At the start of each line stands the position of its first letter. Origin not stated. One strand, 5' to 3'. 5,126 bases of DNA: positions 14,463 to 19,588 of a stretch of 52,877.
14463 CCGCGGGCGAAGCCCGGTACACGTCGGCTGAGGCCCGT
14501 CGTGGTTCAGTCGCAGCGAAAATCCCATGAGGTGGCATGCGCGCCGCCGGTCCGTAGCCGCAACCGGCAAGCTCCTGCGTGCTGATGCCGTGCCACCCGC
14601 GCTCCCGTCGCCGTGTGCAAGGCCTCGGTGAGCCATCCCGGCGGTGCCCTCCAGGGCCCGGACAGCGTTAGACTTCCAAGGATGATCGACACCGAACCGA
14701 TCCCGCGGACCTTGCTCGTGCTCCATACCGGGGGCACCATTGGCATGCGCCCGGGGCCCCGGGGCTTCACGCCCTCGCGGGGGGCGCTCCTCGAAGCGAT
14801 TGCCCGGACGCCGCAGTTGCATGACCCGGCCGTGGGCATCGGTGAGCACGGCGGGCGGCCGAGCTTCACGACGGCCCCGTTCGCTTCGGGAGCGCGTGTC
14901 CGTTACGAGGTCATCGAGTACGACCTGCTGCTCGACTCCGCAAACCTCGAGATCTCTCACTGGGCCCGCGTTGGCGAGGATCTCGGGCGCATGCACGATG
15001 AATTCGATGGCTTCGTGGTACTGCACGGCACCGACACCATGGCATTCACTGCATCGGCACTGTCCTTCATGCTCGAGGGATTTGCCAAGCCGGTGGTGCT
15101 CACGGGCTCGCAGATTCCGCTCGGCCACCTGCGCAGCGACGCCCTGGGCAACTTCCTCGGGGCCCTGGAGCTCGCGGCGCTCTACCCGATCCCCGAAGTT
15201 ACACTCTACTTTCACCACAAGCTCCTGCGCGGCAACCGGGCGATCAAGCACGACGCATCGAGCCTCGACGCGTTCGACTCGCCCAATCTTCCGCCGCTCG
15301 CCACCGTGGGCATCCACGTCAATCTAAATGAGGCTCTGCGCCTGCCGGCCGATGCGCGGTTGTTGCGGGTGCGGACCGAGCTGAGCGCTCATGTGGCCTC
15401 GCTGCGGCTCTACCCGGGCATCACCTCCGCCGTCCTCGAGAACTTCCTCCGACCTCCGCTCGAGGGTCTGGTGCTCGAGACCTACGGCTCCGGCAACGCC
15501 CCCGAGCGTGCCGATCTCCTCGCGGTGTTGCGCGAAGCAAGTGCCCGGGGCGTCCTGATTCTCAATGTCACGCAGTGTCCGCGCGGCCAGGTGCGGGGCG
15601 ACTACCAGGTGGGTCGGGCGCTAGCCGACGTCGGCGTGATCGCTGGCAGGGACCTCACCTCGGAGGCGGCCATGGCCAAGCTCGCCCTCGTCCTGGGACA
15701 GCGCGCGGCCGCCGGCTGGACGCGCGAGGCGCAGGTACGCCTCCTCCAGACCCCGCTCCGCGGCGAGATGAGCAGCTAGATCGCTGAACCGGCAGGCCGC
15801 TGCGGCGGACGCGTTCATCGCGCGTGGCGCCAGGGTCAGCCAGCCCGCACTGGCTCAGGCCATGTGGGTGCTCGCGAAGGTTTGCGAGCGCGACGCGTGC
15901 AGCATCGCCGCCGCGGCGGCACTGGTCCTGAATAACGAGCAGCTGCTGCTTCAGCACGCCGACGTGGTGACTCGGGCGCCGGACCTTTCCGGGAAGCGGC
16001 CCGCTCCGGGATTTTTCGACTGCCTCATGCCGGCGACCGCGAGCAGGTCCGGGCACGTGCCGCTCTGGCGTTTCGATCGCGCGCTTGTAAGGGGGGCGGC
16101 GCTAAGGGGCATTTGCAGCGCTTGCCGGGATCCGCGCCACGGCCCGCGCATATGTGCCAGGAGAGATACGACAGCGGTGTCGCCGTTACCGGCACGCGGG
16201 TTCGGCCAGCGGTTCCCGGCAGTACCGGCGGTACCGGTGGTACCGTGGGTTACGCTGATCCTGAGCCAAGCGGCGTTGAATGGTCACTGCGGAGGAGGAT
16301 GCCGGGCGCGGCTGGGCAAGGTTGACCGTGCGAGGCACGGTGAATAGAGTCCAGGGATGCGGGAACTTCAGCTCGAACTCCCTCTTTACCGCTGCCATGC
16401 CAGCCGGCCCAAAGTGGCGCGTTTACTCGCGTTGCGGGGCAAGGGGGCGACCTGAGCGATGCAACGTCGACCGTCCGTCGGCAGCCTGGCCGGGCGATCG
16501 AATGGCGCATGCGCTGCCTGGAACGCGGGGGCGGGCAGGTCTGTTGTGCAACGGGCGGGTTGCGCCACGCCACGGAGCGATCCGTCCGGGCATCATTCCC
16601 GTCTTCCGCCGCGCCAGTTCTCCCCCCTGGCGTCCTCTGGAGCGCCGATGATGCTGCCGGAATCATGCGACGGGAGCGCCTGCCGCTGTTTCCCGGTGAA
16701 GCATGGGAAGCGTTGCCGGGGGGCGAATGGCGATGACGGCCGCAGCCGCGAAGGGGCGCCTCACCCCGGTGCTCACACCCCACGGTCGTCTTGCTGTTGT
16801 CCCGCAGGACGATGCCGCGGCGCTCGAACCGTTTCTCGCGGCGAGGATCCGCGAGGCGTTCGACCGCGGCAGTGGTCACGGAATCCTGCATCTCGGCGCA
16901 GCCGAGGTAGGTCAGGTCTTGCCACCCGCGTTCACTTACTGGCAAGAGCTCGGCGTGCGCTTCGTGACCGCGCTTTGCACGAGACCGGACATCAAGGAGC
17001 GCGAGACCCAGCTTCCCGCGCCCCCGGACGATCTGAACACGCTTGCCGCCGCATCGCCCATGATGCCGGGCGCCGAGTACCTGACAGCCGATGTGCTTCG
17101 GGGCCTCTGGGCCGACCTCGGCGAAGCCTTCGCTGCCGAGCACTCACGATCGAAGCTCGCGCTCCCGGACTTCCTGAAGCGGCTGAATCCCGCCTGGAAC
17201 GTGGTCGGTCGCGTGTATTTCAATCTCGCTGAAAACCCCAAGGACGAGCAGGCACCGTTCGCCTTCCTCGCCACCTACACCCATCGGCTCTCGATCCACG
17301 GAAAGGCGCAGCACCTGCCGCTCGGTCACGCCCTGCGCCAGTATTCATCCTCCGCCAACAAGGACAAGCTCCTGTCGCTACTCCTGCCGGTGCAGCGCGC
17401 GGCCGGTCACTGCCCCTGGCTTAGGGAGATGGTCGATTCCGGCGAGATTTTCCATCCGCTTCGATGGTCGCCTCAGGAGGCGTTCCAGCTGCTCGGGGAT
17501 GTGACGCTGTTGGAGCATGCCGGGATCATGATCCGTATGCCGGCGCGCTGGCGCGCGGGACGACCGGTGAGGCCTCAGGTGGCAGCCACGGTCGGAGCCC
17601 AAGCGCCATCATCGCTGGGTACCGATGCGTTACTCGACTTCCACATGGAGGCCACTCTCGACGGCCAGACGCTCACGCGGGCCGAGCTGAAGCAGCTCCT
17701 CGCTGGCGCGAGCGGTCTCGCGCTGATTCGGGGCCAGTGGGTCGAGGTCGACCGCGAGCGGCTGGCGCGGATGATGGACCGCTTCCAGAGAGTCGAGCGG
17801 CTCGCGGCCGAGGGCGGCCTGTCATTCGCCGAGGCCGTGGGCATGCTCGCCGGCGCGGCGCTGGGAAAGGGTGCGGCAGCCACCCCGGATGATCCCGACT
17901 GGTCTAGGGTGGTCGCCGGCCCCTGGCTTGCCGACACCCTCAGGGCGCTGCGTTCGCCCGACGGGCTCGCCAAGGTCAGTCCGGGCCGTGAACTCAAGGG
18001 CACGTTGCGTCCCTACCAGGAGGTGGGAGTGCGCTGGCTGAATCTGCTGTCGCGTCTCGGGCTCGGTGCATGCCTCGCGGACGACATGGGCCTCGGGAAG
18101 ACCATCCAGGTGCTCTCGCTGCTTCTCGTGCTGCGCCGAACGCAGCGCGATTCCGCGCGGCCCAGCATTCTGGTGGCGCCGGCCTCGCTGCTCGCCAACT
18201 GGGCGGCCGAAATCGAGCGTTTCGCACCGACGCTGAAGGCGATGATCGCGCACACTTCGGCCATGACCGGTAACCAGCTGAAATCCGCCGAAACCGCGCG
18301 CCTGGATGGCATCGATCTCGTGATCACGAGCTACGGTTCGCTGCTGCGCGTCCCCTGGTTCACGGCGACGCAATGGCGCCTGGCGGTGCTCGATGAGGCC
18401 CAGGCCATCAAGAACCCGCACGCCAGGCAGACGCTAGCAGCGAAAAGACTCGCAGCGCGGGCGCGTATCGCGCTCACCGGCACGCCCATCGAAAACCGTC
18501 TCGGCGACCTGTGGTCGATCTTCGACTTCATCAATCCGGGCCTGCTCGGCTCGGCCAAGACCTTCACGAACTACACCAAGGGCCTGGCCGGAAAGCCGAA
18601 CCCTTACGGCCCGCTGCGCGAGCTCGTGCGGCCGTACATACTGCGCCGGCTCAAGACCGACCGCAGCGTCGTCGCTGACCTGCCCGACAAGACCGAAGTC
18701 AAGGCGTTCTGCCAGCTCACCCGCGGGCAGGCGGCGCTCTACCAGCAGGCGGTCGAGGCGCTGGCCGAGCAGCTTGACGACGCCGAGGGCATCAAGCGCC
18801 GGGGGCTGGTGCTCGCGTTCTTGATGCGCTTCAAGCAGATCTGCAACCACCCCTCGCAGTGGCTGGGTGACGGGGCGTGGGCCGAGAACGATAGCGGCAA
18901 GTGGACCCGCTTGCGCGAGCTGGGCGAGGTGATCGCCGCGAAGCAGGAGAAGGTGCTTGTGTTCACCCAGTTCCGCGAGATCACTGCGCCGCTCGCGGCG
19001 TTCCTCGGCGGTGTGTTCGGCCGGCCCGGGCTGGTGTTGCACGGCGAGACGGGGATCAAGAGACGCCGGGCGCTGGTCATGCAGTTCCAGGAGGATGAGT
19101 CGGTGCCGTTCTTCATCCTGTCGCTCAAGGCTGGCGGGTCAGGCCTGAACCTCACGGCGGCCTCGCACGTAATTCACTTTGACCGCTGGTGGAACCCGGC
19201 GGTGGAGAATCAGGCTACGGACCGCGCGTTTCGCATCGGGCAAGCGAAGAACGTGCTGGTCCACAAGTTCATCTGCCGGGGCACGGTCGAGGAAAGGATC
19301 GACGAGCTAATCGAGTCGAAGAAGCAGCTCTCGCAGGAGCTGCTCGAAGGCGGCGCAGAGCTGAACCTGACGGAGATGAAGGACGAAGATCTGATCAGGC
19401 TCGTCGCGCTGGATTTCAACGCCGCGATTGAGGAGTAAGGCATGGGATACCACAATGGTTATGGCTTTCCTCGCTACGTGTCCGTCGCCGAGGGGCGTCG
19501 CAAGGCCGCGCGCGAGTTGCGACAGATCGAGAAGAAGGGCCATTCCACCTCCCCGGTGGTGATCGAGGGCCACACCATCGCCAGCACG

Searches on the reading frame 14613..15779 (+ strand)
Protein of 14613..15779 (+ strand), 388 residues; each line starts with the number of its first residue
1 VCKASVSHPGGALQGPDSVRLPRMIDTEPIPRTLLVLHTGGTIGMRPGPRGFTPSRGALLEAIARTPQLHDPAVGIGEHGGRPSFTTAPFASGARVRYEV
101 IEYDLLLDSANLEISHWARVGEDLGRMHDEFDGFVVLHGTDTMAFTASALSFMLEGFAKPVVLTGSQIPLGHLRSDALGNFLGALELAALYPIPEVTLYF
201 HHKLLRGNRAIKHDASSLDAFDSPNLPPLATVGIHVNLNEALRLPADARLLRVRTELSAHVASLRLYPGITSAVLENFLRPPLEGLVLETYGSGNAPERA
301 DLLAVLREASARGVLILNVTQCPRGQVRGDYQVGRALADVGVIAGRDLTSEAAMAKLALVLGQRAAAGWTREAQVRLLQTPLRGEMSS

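Call 12: search_protein_families(library=pfam, proteins=[window:14613-15779:+], max_evalue=0.01)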
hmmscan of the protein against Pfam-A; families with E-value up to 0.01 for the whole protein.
window:14613-15779:+ (388 aa): 2 families
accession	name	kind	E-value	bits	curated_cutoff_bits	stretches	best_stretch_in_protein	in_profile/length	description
PF00710.25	Asparaginase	-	2.3e-53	181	22.5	1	34-240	2-189/193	Asparaginase, N-terminal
PF17763.6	Asparaginase_C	-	2.5e-28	98.8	34.6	1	260-364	1-104/114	Glutaminase/Asparaginase C-terminal domain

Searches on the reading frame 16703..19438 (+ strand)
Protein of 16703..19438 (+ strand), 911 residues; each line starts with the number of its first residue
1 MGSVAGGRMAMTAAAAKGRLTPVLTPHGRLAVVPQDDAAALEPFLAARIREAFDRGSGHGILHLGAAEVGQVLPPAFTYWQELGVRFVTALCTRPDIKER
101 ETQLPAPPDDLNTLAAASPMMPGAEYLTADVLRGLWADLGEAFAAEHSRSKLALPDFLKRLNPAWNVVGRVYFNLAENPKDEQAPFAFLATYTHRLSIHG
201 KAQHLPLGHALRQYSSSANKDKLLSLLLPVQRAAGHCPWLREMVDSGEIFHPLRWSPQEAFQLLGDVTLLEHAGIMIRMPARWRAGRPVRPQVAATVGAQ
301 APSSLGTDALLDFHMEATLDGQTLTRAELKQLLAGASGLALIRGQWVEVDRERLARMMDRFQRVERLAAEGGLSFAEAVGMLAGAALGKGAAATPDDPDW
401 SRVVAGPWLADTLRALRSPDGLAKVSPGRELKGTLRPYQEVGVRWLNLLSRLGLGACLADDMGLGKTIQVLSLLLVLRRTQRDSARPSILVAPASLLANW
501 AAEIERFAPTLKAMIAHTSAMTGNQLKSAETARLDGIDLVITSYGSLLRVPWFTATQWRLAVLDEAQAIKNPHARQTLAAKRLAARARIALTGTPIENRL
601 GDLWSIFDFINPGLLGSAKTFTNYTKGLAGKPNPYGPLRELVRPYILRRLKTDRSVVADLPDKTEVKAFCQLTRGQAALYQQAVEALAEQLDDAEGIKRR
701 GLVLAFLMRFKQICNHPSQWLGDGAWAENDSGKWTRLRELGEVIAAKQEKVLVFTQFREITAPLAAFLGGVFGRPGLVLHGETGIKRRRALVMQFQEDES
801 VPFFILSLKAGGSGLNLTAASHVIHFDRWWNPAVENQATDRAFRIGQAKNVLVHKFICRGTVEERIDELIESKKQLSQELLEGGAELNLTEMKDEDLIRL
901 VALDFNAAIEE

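Call 13: search_protein_families(library=pfam, proteins=[window:16703-19438:+], max_evalue=0.01)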
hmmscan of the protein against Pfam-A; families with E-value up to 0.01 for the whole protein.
window:16703-19438:+ (911 aa): 4 families
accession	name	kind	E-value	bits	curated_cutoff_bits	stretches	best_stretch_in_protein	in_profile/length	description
PF00176.29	SNF2-rel_dom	-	5.9e-61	206.6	24.9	1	438-718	1-289/290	SNF2-related domain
PF12419.13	DUF3670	-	7.8e-32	110.2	27.6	1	250-381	3-134/136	SNF2 Helicase protein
PF00271.37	Helicase_C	-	4.9e-18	65.8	23.5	1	739-846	5-110/110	Helicase conserved C-terminal domain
PF00270.35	DEAD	-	4.6e-06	26.9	26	1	461-598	22-163/167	DEAD/DEAH box helicase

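Call 64: search_protein_families(library=padloc, proteins=[window:16703-19438:+], max_evalue=0.001)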
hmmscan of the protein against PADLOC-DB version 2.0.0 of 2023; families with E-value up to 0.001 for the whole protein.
window:16703-19438:+ (911 aa): 37 families (the best 25 are shown)
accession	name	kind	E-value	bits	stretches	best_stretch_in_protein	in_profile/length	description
PDLC00633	ZorD1|ZorD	-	1.2e-118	395.5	1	422-898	431-902/908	"SWI2/SNF2 helicase, Mrr-like nuclease"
PDLC02842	DpdE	-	5e-111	370.2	1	428-901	695-1174/1176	DpdE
PDLC00632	ZorD1|ZorD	-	3e-109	364.5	1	434-896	593-1095/1101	"SWI2/SNF2 helicase, Mrr-like nuclease"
PDLC00631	ZorD1|ZorD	-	3.2e-101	337.7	1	434-881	441-910/1071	"SWI2/SNF2 helicase, Mrr-like nuclease"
PDLC00634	ZorD1|ZorD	-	1.3e-100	335.8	1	429-883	489-971/1208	"SWI2/SNF2 helicase, Mrr-like nuclease"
PDLC00629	ZorD1|ZorD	-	6.6e-100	333.5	1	428-882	476-956/1012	"SWI2/SNF2 helicase, Mrr-like nuclease"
PDLC02845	DpdE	-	2.3e-94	315.2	1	426-888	835-1280/1293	DpdE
PDLC02850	DpdE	-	3.9e-90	301.3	1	423-901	793-1260/1282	DpdE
PDLC02849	DpdE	-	4.4e-87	291.1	1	394-883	370-835/857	DpdE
PDLC02851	DpdE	-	5.2e-73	244.4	1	330-888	502-1042/1055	DpdE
PDLC02854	DpdE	-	1.3e-72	243.1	1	435-887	580-1068/1083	DpdE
PDLC00628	ZorD1|ZorD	-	3.4e-71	238.3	1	429-880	507-964/1171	"SWI2/SNF2 helicase, Mrr-like nuclease"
PDLC00627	ZorD1|ZorD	-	5.3e-67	224.6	2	528-857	597-961/1006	"SWI2/SNF2 helicase, Mrr-like nuclease"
PDLC02848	DpdE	-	1.7e-56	189.7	1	423-758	345-673/856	DpdE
PDLC00630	ZorD1|ZorD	-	5e-46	155.6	3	730-854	484-616/817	"SWI2/SNF2 helicase, Mrr-like nuclease"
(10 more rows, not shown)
